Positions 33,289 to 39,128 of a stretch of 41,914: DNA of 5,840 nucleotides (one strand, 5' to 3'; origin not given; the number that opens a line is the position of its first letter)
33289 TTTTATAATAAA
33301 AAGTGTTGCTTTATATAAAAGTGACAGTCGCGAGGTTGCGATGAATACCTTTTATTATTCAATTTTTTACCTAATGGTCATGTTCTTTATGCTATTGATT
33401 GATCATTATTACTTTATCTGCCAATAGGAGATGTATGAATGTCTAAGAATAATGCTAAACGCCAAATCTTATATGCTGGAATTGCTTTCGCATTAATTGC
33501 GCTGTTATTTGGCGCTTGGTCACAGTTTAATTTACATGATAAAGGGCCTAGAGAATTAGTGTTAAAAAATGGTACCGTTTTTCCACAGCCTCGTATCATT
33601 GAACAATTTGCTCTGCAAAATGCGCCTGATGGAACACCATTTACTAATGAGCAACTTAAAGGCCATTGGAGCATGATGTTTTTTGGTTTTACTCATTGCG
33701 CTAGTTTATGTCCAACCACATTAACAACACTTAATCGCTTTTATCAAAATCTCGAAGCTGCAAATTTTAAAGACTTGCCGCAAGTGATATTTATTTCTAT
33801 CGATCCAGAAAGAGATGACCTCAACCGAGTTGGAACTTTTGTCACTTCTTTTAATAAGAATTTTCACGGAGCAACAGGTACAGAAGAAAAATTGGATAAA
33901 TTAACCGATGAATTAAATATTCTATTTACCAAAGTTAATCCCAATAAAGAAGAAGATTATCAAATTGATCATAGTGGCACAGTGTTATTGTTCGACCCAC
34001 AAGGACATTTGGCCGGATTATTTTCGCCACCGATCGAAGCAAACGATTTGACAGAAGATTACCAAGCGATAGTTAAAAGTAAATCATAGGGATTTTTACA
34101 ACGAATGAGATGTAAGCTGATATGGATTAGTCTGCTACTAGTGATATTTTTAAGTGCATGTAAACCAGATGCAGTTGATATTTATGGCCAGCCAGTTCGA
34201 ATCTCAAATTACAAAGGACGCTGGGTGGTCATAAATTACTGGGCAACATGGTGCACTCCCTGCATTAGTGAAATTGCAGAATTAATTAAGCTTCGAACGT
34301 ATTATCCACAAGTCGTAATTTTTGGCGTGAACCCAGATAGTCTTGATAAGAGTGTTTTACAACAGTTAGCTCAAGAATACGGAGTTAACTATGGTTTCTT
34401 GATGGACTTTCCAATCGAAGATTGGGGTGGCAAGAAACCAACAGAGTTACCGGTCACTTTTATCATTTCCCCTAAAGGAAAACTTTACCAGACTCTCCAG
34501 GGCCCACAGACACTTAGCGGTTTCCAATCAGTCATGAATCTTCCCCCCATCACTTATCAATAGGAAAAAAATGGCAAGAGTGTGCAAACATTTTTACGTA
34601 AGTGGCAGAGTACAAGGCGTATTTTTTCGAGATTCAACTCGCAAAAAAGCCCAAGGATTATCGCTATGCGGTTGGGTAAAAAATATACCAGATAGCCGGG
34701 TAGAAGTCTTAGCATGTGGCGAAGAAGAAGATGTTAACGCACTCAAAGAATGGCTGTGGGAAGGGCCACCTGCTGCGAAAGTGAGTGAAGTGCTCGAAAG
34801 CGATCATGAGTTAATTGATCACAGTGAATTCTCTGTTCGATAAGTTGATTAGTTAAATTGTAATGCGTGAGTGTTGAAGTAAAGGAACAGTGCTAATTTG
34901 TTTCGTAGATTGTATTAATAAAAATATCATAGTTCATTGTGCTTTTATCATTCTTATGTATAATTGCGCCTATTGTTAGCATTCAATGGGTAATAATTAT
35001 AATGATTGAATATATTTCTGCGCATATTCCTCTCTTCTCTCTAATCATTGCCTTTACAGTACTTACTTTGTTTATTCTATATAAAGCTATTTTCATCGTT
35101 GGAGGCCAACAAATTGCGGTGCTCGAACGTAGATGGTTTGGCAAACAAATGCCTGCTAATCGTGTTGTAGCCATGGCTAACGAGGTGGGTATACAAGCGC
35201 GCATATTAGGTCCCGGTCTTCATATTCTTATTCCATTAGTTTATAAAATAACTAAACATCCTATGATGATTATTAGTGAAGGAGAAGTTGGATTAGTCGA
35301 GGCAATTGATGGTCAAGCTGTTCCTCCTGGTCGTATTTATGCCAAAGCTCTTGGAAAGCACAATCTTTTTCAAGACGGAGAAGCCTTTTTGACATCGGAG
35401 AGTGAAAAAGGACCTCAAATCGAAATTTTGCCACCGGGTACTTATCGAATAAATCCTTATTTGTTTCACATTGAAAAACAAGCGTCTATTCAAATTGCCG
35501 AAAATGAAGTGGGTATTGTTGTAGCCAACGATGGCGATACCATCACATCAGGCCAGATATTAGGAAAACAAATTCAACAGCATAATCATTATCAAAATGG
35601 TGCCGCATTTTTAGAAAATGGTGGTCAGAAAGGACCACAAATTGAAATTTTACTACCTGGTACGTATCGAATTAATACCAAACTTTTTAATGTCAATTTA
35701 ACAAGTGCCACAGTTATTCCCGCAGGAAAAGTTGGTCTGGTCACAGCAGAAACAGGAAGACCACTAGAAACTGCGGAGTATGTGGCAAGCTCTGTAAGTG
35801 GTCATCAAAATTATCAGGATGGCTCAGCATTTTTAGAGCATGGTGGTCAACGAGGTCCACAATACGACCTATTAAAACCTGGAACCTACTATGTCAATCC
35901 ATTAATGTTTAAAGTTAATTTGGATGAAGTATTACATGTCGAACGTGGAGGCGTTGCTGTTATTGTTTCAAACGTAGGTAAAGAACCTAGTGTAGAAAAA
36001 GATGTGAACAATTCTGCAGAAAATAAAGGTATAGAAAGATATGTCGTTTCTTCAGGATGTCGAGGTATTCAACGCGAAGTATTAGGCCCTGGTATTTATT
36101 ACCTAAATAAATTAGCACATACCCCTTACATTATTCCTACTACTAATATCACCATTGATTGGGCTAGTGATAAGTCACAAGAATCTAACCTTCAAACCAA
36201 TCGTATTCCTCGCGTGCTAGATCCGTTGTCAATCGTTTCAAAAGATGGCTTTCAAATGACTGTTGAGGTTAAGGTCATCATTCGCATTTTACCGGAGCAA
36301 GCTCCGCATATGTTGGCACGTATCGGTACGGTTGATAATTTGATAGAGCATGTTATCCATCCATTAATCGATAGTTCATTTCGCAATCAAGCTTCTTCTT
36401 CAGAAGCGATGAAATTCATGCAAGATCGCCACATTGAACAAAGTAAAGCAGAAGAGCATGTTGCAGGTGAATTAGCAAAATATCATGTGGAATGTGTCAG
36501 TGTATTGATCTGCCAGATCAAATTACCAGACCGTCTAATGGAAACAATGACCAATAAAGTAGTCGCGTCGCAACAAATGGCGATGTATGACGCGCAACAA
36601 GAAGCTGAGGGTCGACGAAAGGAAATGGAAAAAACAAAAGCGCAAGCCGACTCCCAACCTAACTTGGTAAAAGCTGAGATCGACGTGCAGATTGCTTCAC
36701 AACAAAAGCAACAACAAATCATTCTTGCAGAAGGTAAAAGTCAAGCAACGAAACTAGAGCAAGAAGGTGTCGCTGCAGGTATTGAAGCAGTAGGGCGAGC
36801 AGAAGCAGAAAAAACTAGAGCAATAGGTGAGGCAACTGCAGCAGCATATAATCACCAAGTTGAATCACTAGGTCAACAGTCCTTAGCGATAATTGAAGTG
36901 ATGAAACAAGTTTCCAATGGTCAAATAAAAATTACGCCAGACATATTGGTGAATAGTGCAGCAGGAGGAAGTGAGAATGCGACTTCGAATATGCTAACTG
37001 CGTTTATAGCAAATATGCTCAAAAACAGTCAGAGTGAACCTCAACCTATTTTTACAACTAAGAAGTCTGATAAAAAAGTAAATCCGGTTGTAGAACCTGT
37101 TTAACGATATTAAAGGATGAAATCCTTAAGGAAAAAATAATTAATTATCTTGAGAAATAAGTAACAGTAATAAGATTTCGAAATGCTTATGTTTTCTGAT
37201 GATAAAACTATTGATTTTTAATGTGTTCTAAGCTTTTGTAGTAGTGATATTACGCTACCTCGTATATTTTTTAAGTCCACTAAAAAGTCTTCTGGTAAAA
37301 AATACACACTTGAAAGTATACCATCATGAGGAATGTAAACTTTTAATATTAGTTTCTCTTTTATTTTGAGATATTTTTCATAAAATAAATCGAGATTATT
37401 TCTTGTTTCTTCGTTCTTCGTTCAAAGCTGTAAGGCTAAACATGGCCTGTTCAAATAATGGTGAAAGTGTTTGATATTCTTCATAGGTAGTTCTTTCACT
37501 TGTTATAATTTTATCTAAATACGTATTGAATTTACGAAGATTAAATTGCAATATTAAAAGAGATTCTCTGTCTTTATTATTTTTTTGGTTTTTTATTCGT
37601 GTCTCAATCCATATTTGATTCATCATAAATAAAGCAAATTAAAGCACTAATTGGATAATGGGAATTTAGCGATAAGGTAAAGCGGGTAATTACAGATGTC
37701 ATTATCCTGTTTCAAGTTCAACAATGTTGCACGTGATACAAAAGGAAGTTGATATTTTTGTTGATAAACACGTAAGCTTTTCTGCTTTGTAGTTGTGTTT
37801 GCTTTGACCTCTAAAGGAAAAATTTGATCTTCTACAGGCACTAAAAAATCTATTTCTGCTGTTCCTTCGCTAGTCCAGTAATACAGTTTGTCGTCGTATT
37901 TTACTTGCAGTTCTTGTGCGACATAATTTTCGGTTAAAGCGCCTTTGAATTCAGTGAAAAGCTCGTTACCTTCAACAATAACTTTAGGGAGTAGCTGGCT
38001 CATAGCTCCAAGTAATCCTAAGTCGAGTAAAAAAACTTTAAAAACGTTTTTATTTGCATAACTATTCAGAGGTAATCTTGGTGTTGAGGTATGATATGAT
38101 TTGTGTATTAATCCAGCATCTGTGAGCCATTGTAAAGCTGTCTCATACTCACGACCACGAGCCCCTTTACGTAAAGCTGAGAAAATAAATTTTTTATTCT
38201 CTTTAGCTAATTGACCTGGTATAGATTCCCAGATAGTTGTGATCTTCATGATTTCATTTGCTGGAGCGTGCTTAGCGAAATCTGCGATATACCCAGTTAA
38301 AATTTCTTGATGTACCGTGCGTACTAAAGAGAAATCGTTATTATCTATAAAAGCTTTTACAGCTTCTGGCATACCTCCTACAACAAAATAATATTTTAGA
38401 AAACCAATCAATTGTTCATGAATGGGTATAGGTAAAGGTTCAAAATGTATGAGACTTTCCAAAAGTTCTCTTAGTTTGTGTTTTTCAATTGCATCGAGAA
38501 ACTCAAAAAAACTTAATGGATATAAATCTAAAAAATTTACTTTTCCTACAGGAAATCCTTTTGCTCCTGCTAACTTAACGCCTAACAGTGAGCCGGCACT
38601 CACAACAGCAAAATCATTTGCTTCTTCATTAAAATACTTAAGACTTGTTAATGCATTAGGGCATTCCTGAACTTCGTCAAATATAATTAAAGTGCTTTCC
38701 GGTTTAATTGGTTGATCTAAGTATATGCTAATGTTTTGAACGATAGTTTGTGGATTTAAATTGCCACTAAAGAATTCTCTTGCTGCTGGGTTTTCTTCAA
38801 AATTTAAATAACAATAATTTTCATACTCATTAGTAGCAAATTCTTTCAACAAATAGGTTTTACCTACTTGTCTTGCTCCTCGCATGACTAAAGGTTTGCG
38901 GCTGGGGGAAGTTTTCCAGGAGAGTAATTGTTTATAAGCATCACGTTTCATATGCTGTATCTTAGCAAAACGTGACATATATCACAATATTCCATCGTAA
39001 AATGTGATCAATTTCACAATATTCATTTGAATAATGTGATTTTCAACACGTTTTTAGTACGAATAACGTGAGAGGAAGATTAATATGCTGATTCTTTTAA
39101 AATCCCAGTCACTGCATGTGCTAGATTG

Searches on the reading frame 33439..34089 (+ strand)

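Call 63: search_protein_families(library=pfam, proteins=[window:33439-34089:+], max_evalue=0.0001)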
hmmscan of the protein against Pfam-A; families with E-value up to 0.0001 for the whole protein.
window:33439-34089:+ (216 aa): 2 families
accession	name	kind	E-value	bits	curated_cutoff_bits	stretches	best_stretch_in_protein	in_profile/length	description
PF02630.20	SCO1-SenC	-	5.3e-35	120.7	22.8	1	56-190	3-133/134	SCO1/SenC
PF00578.27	AhpC-TSA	-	6e-05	23.4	26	0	56-125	7-71/124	AhpC/TSA family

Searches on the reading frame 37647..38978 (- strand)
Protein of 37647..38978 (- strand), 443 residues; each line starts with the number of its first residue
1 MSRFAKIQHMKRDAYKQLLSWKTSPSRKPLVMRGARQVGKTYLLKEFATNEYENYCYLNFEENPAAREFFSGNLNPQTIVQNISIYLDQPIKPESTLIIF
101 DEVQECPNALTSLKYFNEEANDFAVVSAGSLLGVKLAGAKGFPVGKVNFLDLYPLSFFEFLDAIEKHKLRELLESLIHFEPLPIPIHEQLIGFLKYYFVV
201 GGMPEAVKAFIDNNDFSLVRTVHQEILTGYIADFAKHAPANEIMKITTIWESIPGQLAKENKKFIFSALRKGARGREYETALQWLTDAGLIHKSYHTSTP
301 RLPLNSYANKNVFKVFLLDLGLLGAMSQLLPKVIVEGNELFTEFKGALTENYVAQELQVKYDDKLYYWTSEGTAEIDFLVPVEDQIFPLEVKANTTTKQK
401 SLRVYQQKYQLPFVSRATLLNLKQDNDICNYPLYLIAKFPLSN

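Call 63: search_protein_families(library=pfam, proteins=[window:37647-38978:-], max_evalue=0.0001)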
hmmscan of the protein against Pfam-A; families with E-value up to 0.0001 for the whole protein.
window:37647-38978:- (443 aa): 2 families
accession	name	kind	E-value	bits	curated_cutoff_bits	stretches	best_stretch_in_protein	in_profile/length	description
PF13635.12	DUF4143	-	7.8e-35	120.4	28.1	1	233-394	3-160/160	Domain of unknown function (DUF4143)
PF13173.12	AAA_14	-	3.6e-27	95.4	27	1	27-161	2-129/129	AAA domain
